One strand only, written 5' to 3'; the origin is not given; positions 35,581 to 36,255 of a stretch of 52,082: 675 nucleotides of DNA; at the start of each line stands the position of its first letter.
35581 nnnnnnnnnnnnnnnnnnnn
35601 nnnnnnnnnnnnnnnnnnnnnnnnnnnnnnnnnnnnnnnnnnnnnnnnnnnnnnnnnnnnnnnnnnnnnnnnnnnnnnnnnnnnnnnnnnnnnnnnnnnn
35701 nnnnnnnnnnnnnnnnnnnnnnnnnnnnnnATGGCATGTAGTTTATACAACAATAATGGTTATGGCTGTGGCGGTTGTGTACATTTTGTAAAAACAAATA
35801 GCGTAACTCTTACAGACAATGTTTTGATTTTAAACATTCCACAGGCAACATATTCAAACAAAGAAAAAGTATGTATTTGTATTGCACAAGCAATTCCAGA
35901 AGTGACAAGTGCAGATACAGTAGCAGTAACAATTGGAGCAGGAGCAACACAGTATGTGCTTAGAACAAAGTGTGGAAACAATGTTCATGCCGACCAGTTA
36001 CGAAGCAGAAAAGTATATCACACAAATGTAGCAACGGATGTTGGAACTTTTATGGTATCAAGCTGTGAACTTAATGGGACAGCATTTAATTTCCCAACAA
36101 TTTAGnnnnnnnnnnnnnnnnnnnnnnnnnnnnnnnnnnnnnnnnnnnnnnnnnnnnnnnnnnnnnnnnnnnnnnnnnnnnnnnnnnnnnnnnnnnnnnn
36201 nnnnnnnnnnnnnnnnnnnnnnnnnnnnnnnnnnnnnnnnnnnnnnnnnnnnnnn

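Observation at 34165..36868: Terminator-bounded five-gene orphan cluster following the sigma-r4-like regulator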

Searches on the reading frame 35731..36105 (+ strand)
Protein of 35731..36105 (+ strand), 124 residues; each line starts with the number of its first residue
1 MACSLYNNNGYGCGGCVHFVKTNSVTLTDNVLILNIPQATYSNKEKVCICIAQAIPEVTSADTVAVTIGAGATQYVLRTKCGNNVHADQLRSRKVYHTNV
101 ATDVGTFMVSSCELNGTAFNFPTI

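Call 5: search_protein_families(library=pfam, proteins=[window:35731-36105:+], max_evalue=1)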
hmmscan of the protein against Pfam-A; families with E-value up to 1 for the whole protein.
window:35731-36105:+ (124 aa): 0 families

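Call 6: search_protein_families(library=phrogs, proteins=[window:35731-36105:+], max_evalue=0.1)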
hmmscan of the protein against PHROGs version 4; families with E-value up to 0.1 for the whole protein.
window:35731-36105:+ (124 aa): 2 families
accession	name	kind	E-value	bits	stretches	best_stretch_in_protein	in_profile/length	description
phrog_6495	-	unknown function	0.075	14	0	78-103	8-33/81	-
phrog_3260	-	unknown function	0.079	14.1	0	53-96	11-54/64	-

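Call 12: search_dna_similar(query=window:35731-36105:+, collection=phages, mode=protein, max_rows=40, max_evalue=0.001)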
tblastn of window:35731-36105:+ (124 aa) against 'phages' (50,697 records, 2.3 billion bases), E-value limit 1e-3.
Records with a match: 14; places in all: 14; records where one place covers at least 80% of the query: 2.
Best place of each record, by identity: 60-80% 5; <60% 9.
By first word of the organism name: Clostridium 7; Bacteriophage 4; bajarodcaudo 2; Dulem 1.
By host as written in the record: - 5; Clostridium_AP sp000509125 DA266 4; Varecia variegata 1; Peromyscus fraterculus 1; Clostridium perfringens 1; Clostridium perfringens 2589 1; Clostridium perfringens JCM 1290 1.
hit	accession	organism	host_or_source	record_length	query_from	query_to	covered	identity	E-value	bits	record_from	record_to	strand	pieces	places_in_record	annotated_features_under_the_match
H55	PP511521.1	Dulem virus 36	Varecia variegata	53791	1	124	100%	63.0%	1e-33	128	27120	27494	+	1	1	hypothetical protein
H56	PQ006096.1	bajarodcaudo virus 5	Peromyscus fraterculus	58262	1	124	100%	49.2%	5e-20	89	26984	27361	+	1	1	hypothetical protein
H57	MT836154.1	Bacteriophage sp.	human fecal samples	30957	18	112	77%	42.0%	3e-12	67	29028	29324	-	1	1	record has no annotation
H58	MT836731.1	Bacteriophage sp.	human fecal samples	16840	18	112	77%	41.0%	1e-11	66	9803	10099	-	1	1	record has no annotation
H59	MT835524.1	Bacteriophage sp.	human fecal samples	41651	18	107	73%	42.6%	5e-12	67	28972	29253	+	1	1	record has no annotation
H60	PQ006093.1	bajarodcaudo virus 2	Neotoma bryanti feces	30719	18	96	64%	42.5%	3e-10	62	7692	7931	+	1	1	hypothetical protein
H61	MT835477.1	Bacteriophage sp.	human fecal samples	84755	18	109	74%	35.8%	1e-10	62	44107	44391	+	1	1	record has no annotation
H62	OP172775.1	Clostridium phage CS266P1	Clostridium_AP sp000509125 DA266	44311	83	124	34%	71.4%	9e-13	69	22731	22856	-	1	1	none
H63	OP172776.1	Clostridium phage CS266P2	Clostridium_AP sp000509125 DA266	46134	83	124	34%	71.4%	9e-13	69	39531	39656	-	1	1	none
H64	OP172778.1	Clostridium phage CS266P4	Clostridium_AP sp000509125 DA266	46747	83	124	34%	71.4%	9e-13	69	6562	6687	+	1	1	none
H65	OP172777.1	Clostridium phage CS266P3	Clostridium_AP sp000509125 DA266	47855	83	124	34%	71.4%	9e-13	69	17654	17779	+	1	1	none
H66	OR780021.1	Clostridium phage XP41-N3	Clostridium perfringens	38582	26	97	58%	38.9%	9e-9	57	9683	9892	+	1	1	hypothetical protein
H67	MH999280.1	Clostridium phage CPD1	Clostridium perfringens 2589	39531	26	97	58%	38.9%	1e-8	57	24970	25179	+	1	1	hypothetical protein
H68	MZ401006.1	Clostridium phage CPQ4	Clostridium perfringens JCM 1290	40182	26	97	58%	38.9%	6e-8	55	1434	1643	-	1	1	hypothetical protein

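Call 19: search_solved_structures(query=window:35731-36105:+, max_evalue=10)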
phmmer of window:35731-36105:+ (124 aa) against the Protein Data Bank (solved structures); distinct sequences matched with E-value up to 10: 4.
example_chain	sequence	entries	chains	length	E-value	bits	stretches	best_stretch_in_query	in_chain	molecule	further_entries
1dlk_B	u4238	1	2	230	0.21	15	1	21-76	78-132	Thrombin heavy chain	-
1acb_E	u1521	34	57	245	0.24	14.8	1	21-76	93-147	ALPHA-CHYMOTRYPSIN | ALPHA-CHYMOTRYPSINOGEN | CHYMOTRYPSINOGEN A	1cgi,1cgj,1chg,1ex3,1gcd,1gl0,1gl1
1ab9_B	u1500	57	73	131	0.37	14.2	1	21-75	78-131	GAMMA-CHYMOTRYPSIN | BOVINE GAMMA-CHYMOTRYPSIN | BOVINE CHYMOTRYPSIN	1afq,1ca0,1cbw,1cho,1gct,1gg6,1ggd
7ckm_B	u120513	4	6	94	0.49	13.9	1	10-52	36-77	RING finger protein Z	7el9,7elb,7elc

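Call 26: find_homologous_proteins(query=window:35731-36105:+, max_evalue=0.01)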
Query window:35731-36105:+ (124 aa): 223 proteins with E <= 0.01 among 225 candidates; the best 120 are listed.
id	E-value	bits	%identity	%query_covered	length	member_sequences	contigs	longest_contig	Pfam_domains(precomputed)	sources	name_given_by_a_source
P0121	3.9e-75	267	98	100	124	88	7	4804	-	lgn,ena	-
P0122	2.6e-72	258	95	100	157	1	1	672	-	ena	-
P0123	8.2e-69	247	90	100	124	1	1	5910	-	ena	-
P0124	1.6e-67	243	88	100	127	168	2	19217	-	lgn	-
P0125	8.5e-67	241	86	100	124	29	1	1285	-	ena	-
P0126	1.0e-66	240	89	100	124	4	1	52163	-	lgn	-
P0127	1.2e-65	237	83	100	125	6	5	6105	-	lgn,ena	-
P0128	1.2e-64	234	85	100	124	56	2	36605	-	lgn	-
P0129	1.6e-64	233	81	100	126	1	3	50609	-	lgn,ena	-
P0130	1.9e-64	233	83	100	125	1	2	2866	-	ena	-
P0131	6.8e-64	231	81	100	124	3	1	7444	-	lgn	-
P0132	2.3e-63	229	83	100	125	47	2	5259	-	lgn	-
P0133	2.4e-63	229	82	100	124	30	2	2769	-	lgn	-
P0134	2.6e-63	229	82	100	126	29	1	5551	-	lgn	-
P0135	4.8e-63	228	81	100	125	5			-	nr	nr:MAG TPA: hypothetical protein [Caudoviricetes sp.]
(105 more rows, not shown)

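Call 34: search_solved_structures(query=A1, max_evalue=10)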
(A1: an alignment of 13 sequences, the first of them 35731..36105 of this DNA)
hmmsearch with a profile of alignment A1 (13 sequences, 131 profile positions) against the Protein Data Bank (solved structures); distinct sequences matched with E-value up to 10: 2.
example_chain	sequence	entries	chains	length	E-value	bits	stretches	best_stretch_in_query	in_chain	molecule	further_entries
9xj8_E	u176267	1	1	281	0.28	14.7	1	54-93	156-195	Isoform 2 of Peptidyl-prolyl cis-trans isomerase FKBP8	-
5mgx_E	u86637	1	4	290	0.29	14.6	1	54-93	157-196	Peptidyl-prolyl cis-trans isomerase FKBP8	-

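Call 52: predict_structure(alignment_id=A4)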
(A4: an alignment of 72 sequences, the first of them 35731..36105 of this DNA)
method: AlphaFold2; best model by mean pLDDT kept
length: 124 residues; sequences in the alignment: 72
mean_pLDDT: 80.3   pTM: 0.71
mean pLDDT of the five models: 80.3, 80.1, 75.7, 74.8, 70.0
residues with pLDDT >= 90: 17; 70-90: 86; 50-70: 17; < 50: 4
segments of 3 or more residues with pLDDT < 50: 121-124
pLDDT, mean of each block of 10 residues (from residue 1): 67 68 90 87 84 86 88 85 85 87 82 69 40
secondary structure, 60 per line:
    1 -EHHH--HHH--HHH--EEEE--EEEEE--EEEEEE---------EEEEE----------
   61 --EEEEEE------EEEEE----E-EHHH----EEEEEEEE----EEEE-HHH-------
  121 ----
elements in order: E18-21 E24-28 E31-36 E46-50 E63-68 E75-79 E94-101 E106-109

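Call 55: fold_search(model_id=the predicted structure, library=pdb)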
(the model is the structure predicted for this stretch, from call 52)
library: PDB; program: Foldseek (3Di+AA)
matches with E <= 10: 110; with E <= 0.001: 0
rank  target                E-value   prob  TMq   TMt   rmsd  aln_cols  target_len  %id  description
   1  9b45_2                4.1e-02  0.94  0.45  0.20   4.5        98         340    9  Pseudomonas phage Pa193 baseplate complex and tail fiber (released 2024-10-16)
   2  6o38_F                2.4e-01  0.30  0.31  0.09   8.8       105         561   10  Structure of a chaperone-substrate complex (released 2019-07-24)
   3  6o38_C                4.8e-01  0.10  0.23  0.08  10.8       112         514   11  Structure of a chaperone-substrate complex (released 2019-07-24)
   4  9f4a_LS               5.1e-01  0.23  0.32  0.09   5.9        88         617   11  Interface between baseplate cup and extended tail tube/sheath of Klebsiella phage KP1 variant vB_Kpn_Lilla1 (released 2025-05-14)
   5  2nva_C                9.6e-01  0.10  0.32  0.13  12.1       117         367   11  The X-ray crystal structure of the Paramecium bursaria Chlorella virus arginine decarboxylase bound to agmatine (released 2007-03-20)
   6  1kl9                  1.0e+00  0.10  0.25  0.20   5.7        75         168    9  Crystal structure of the N-terminal segment of Human eukaryotic initiation factor 2alpha (released 2002-03-11)
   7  2nva_H                1.2e+00  0.13  0.32  0.13   6.9        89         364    9  The X-ray crystal structure of the Paramecium bursaria Chlorella virus arginine decarboxylase bound to agmatine (released 2007-03-20)
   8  2nv9_A                1.2e+00  0.12  0.32  0.13   6.9        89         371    9  The X-ray Crystal Structure of the Paramecium bursaria Chlorella virus arginine decarboxylase (released 2007-03-20)
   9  2nva_D                1.2e+00  0.12  0.31  0.12   7.2        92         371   10  The X-ray crystal structure of the Paramecium bursaria Chlorella virus arginine decarboxylase bound to agmatine (released 2007-03-20)
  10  2nva_G                1.2e+00  0.08  0.30  0.12  12.0       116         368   13  The X-ray crystal structure of the Paramecium bursaria Chlorella virus arginine decarboxylase bound to agmatine (released 2007-03-20)
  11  3njg_A                1.2e+00  0.02  0.16  0.17  15.1       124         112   12  K98A mutant of SO1698 protein, an aspartic peptidase from Shewanella oneidensis. (released 2010-07-14)
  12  2nv9_C                1.3e+00  0.08  0.32  0.13  12.2       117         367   11  The X-ray Crystal Structure of the Paramecium bursaria Chlorella virus arginine decarboxylase (released 2007-03-20)
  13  2nva_F                1.3e+00  0.08  0.32  0.13  12.1       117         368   11  The X-ray crystal structure of the Paramecium bursaria Chlorella virus arginine decarboxylase bound to agmatine (released 2007-03-20)
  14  2nva_E                1.3e+00  0.08  0.32  0.13  12.1       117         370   11  The X-ray crystal structure of the Paramecium bursaria Chlorella virus arginine decarboxylase bound to agmatine (released 2007-03-20)
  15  2nva_A                1.5e+00  0.11  0.32  0.13   6.9        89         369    9  The X-ray crystal structure of the Paramecium bursaria Chlorella virus arginine decarboxylase bound to agmatine (released 2007-03-20)
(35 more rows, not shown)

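Call 56: search_protein_families(library=ncbifam, proteins=[window:35731-36105:+], max_evalue=1)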
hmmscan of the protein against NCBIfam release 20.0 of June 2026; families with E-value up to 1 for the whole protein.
window:35731-36105:+ (124 aa): 0 families

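Call 57: search_protein_families(library=padloc, proteins=[window:35731-36105:+], max_evalue=1)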
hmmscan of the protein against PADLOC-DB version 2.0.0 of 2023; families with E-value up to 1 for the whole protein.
window:35731-36105:+ (124 aa): 0 families

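Call 75: fold_search(model_id=the predicted structure, library=viral)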
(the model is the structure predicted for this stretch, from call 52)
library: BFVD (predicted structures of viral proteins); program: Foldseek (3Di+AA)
matches with E <= 10: 499; with E <= 0.001: 48
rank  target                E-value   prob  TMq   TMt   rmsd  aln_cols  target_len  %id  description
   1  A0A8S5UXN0            5.0e-13  1.00  0.81  0.77   3.1       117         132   38  Uncharacterized protein [Podoviridae sp. ctW0z17]
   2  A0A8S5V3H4            5.2e-12  1.00  0.76  0.76   5.2       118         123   34  Uncharacterized protein [Myoviridae sp. ctk6V34]
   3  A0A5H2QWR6            1.1e-11  1.00  0.73  0.72   3.4       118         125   31  (no name in the UniProt tables at hand)
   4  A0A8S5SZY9            1.3e-09  1.00  0.70  0.78   3.2       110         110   27  Uncharacterized protein [Myoviridae sp. ctWb16]
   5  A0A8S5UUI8            3.0e-07  1.00  0.69  0.52   8.5       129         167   13  Uncharacterized protein [Myoviridae sp. ctP6q2]
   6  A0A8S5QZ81            1.0e-06  1.00  0.69  0.70   2.6       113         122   17  Uncharacterized protein [Siphoviridae sp. ctyvQ1]
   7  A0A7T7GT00            1.1e-05  1.00  0.52  0.09   5.7       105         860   16  (no name in the UniProt tables at hand)
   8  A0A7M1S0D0            2.3e-05  1.00  0.54  0.58   7.4       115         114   19  Uncharacterized protein [uncultured phage cr271_1]
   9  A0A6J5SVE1            2.4e-05  1.00  0.51  0.14   4.8       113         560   14  Uncharacterized protein (Fragment) [uncultured Caudovirales phage]
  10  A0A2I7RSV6            2.6e-05  1.00  0.50  0.15   3.7        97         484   14  (no name in the UniProt tables at hand)
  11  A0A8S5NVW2            2.9e-05  1.00  0.62  0.32   4.8       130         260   18  Uncharacterized protein (Fragment) [Siphoviridae sp. ctgEf12]
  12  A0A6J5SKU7            3.8e-05  1.00  0.51  0.17   6.4       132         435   14  Uncharacterized protein (Fragment) [uncultured Caudovirales phage]
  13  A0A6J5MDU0            4.9e-05  1.00  0.51  0.16   6.2       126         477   15  Uncharacterized protein [uncultured Caudovirales phage]
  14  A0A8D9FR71            5.9e-05  1.00  0.52  0.09   5.1       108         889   12  Triple helix repeat-containing collagen [uncultured marine phage]
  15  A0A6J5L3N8            9.1e-05  1.00  0.49  0.16   5.0       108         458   13  Bacteriophage T7 tail fibre protein [uncultured Caudovirales phage]
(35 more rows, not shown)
